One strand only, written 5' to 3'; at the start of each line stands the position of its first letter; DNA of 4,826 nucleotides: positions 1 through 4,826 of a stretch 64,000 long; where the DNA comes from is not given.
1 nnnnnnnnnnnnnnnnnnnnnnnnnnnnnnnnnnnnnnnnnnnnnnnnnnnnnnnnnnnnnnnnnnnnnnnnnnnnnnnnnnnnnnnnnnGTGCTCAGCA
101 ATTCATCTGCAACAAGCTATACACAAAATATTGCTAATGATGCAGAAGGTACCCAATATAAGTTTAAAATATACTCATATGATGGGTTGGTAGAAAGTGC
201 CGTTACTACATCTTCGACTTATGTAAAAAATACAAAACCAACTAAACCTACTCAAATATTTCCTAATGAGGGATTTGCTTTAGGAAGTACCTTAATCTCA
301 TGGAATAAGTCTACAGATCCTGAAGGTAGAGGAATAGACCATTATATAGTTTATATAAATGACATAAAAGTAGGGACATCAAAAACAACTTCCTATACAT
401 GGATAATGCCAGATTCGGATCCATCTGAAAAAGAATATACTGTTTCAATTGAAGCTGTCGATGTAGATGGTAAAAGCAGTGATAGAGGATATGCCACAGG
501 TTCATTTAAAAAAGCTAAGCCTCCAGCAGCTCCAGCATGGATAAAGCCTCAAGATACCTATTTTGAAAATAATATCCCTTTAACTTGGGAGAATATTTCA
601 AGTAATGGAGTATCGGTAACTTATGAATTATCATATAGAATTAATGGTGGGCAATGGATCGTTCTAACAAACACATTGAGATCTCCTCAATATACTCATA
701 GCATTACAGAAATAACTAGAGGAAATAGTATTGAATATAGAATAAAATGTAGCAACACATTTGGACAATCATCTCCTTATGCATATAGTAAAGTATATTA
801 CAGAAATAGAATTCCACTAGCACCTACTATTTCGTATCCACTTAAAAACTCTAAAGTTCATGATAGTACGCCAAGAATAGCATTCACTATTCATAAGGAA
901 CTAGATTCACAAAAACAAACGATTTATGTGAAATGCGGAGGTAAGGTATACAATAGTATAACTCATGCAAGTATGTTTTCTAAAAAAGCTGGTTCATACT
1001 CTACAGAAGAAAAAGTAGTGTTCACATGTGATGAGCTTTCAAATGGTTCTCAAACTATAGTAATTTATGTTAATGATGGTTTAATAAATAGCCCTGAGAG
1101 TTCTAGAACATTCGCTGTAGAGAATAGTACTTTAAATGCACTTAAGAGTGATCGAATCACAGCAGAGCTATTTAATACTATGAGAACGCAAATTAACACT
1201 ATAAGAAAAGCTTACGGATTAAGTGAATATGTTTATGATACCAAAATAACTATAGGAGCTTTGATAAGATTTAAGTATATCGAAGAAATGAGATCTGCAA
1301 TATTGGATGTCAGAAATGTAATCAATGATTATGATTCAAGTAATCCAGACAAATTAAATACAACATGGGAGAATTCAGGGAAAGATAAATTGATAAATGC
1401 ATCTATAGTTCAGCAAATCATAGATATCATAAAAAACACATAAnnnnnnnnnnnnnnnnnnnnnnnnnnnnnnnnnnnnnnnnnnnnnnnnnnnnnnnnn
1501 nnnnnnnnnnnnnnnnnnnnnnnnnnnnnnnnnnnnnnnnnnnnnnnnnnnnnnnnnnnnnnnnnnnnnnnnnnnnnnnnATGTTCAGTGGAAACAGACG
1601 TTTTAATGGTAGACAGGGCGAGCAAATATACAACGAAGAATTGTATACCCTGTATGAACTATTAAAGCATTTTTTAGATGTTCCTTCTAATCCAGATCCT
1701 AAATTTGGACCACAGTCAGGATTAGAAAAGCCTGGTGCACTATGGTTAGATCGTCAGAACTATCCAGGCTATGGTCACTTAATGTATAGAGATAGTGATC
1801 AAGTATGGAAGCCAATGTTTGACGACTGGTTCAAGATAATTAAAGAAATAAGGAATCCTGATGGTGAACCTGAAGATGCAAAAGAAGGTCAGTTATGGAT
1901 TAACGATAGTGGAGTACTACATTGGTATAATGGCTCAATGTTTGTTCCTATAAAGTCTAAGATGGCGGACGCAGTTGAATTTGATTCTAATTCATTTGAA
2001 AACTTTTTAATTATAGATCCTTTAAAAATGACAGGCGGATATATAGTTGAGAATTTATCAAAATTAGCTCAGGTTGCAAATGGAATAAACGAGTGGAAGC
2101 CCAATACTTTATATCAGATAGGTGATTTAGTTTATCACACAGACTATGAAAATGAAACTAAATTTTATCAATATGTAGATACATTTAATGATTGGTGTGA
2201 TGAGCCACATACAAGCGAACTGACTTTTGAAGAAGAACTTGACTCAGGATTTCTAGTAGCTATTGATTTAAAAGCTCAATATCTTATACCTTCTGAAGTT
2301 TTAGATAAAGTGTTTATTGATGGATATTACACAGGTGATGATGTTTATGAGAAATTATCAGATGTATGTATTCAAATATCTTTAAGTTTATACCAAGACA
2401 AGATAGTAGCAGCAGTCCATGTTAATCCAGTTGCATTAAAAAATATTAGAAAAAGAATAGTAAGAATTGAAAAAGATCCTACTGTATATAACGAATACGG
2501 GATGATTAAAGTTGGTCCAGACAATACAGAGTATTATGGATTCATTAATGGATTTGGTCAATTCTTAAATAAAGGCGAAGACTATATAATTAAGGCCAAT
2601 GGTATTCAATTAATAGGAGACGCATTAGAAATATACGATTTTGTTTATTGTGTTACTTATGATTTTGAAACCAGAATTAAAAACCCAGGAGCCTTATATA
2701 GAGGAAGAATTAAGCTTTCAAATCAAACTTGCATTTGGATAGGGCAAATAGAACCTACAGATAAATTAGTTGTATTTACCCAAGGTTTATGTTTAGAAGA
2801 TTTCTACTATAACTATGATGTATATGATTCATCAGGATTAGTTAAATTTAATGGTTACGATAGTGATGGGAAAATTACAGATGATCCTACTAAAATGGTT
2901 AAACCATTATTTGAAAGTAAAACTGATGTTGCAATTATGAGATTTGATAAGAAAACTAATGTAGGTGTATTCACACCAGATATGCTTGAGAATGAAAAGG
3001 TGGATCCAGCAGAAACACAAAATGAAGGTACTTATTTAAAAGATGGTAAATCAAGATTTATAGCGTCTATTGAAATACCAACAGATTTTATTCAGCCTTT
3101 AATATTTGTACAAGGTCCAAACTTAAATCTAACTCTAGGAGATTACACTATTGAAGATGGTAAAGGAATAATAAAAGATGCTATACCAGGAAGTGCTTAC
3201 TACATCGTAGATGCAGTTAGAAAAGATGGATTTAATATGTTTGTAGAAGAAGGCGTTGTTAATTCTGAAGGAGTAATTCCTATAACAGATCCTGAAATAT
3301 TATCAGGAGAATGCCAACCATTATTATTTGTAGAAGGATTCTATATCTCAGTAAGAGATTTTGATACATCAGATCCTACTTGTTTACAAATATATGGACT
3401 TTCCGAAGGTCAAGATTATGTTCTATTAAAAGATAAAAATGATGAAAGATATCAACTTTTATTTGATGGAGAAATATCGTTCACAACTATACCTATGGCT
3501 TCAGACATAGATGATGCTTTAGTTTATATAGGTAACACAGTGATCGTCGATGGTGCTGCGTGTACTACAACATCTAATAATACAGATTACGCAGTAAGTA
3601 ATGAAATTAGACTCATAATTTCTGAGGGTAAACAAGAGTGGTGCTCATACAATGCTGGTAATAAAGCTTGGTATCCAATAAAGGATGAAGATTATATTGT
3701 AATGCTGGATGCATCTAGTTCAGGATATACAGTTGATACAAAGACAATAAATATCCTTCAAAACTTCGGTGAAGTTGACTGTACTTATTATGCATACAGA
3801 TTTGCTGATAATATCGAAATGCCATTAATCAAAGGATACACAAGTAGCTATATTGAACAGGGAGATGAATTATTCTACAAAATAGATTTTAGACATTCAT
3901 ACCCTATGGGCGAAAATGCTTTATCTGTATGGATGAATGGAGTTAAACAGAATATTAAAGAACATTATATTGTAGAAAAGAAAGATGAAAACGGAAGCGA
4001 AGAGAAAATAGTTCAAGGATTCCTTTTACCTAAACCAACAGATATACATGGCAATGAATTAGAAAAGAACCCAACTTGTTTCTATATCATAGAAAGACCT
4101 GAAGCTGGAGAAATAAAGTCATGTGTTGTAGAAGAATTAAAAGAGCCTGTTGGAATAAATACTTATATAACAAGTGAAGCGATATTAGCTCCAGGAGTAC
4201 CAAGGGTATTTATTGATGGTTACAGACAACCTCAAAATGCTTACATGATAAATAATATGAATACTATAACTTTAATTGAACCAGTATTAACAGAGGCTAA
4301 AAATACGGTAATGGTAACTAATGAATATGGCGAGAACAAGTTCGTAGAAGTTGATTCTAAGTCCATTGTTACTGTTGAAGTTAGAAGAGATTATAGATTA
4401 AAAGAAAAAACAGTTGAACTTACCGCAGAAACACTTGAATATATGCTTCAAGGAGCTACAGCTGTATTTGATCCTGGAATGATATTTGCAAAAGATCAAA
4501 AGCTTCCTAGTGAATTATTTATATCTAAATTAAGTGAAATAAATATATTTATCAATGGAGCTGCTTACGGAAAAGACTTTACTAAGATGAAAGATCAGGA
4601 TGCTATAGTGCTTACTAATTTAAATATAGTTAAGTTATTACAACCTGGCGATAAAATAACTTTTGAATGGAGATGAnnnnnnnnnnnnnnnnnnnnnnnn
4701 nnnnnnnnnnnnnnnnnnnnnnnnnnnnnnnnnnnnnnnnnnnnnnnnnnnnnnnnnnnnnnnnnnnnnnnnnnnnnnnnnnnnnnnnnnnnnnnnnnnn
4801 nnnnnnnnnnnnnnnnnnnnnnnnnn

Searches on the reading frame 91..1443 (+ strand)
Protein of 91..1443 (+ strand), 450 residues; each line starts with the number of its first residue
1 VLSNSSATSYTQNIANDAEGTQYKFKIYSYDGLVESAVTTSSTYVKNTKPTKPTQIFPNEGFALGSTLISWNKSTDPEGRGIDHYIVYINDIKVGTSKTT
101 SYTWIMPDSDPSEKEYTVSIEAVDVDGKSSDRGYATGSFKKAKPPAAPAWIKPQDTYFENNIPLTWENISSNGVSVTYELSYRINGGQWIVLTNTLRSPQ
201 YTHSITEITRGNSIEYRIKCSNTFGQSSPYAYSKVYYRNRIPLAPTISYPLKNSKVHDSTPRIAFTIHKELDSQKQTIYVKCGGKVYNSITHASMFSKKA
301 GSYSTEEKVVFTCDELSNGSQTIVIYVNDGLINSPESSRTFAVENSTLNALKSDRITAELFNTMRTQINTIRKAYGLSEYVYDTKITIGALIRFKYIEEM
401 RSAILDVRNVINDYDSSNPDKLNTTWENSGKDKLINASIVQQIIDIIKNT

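Call 9: search_protein_families(library=pfam, proteins=[window:91-1443:+], max_evalue=0.01)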
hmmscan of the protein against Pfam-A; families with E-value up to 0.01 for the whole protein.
window:91-1443:+ (450 aa): 1 family
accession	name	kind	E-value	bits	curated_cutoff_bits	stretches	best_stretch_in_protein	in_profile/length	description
PF00041.27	fn3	-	0.002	18.7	25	0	66-129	15-75/84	Fibronectin type III domain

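Call 24: search_protein_families(library=phrogs, proteins=[window:91-1443:+], max_evalue=0.001)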
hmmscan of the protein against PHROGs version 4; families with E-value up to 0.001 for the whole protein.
window:91-1443:+ (450 aa): 2 families
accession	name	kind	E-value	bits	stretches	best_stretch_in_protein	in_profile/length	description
phrog_37549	-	head and packaging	2.2e-11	43.3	1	138-282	648-794/1072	virion structural protein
phrog_22713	-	unknown function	8.2e-05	23.1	0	143-236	279-375/401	-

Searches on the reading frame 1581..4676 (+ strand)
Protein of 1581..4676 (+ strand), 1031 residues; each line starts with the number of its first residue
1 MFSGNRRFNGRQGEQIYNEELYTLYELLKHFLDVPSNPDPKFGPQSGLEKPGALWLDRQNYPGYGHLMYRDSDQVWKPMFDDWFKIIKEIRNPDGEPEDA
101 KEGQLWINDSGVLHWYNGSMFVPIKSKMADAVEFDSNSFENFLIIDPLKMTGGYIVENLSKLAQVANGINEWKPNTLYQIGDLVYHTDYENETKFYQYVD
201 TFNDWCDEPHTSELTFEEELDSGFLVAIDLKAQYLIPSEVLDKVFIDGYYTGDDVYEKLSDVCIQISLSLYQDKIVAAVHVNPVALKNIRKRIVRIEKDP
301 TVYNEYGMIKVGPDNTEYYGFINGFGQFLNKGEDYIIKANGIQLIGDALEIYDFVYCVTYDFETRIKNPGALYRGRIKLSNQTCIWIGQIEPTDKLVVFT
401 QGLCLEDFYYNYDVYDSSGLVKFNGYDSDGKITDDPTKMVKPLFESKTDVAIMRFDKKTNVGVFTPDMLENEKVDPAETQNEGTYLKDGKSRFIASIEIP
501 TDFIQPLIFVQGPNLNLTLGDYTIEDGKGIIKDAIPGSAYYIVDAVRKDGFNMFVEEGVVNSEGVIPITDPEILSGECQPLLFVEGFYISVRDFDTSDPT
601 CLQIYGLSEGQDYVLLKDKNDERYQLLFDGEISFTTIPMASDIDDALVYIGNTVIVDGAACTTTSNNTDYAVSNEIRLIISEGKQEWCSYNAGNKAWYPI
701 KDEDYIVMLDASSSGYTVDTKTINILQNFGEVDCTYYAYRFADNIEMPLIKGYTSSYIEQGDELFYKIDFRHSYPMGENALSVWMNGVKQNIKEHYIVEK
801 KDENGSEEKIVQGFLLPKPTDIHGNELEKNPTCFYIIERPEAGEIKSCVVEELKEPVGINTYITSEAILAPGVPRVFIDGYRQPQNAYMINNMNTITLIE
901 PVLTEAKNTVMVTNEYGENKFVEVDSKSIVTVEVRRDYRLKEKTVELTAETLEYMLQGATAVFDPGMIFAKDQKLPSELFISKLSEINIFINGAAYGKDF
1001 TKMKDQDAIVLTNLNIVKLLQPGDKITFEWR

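Call 9: search_protein_families(library=pfam, proteins=[window:1581-4676:+], max_evalue=0.01)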
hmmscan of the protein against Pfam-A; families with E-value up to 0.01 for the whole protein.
window:1581-4676:+ (1031 aa): 1 family
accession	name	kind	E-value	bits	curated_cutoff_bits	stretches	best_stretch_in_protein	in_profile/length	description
PF13100.11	OstA_2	-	0.0085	16.2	21.2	0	886-978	42-129/158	OstA-like protein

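Call 24: search_protein_families(library=phrogs, proteins=[window:1581-4676:+], max_evalue=0.001)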
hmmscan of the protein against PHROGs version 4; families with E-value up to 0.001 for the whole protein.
window:1581-4676:+ (1031 aa): 0 families
